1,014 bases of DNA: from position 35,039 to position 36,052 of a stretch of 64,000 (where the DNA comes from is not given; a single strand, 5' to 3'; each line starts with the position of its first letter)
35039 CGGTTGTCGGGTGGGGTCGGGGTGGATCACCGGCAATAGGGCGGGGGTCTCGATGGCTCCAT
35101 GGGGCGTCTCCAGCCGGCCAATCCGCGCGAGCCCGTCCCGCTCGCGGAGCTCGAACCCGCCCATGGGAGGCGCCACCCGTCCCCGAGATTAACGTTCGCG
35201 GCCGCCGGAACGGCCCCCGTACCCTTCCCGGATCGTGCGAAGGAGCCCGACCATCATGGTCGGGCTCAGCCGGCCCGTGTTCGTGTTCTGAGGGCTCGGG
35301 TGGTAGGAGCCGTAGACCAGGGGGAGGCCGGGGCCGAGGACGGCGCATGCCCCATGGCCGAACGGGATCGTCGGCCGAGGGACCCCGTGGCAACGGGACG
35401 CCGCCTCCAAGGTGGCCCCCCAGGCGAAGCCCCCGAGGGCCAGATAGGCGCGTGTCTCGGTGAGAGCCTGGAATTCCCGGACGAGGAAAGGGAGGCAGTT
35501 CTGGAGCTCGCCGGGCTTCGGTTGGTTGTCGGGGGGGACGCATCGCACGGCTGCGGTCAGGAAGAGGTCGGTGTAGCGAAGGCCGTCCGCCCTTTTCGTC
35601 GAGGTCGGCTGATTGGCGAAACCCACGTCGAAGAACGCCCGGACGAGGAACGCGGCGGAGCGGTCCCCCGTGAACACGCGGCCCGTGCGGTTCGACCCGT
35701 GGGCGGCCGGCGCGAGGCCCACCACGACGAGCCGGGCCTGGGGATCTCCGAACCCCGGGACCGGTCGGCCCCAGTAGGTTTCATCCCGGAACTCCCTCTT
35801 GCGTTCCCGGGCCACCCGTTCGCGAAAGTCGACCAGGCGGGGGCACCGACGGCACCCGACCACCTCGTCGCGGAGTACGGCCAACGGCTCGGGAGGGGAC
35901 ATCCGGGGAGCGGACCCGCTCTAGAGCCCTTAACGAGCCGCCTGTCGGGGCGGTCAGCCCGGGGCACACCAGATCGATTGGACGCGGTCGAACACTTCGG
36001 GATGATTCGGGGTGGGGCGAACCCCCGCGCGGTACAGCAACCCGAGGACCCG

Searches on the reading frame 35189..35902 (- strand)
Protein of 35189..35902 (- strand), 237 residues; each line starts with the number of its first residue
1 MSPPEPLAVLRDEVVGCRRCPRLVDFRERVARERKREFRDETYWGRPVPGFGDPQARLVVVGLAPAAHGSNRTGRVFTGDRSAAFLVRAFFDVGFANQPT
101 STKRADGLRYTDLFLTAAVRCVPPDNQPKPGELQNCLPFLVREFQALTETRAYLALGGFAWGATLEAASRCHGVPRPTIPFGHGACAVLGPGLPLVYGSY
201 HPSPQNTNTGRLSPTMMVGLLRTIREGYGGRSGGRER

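Call 63: search_protein_families(library=pfam, proteins=[window:35189-35902:-], max_evalue=0.0001)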
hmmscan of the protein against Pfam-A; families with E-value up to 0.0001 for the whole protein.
window:35189-35902:- (237 aa): 1 family
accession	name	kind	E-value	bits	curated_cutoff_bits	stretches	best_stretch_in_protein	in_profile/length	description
PF03167.25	UDG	-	8.8e-26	91.1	24.3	1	49-222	1-138/141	Uracil DNA glycosylase superfamily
